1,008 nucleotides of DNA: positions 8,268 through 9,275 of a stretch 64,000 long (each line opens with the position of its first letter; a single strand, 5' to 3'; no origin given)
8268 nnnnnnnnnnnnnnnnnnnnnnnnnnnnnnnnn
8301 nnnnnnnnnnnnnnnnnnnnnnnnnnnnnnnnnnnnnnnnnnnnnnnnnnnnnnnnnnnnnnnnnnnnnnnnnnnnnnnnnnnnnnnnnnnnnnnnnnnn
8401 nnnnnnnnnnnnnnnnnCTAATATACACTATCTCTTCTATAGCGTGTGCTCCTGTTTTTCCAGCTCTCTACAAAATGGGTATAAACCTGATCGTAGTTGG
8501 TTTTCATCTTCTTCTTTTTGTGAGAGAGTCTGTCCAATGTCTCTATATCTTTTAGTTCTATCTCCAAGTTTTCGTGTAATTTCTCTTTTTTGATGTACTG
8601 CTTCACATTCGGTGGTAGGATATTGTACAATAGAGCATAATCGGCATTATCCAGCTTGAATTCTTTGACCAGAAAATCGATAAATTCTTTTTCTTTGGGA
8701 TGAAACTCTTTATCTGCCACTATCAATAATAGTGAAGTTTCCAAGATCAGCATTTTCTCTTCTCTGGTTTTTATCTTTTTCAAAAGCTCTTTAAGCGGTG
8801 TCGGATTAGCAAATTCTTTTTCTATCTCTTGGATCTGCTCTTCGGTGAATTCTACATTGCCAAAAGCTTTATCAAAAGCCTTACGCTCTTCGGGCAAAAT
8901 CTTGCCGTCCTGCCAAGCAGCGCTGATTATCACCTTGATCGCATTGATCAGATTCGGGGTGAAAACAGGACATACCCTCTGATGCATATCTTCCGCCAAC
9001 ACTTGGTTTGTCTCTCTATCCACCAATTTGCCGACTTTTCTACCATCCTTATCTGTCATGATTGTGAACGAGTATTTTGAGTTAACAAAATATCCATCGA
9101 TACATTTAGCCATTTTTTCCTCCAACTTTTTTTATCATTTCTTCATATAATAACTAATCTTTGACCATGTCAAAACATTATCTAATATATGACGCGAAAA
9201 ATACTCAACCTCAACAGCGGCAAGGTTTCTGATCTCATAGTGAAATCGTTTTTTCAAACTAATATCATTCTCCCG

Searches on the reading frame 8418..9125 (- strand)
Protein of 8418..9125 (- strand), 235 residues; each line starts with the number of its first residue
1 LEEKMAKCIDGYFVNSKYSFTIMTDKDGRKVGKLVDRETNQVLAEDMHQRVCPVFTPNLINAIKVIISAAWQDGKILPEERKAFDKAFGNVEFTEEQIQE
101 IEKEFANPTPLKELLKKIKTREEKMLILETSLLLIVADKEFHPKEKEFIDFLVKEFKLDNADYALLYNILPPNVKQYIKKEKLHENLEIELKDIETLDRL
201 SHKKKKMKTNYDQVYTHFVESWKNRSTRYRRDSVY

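Call 83: search_protein_families(library=pfam, proteins=[window:8418-9125:-], max_evalue=0.001)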
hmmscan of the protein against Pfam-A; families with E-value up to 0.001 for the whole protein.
window:8418-9125:- (235 aa): 2 families
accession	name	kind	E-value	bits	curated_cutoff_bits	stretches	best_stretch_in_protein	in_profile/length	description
PF04391.17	DUF533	-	9.2e-11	42.1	29.6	1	63-161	74-169/178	Protein of unknown function (DUF533)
PF05099.18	TerB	-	9.6e-07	29.5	24.4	1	62-164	4-114/118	Tellurite resistance protein TerB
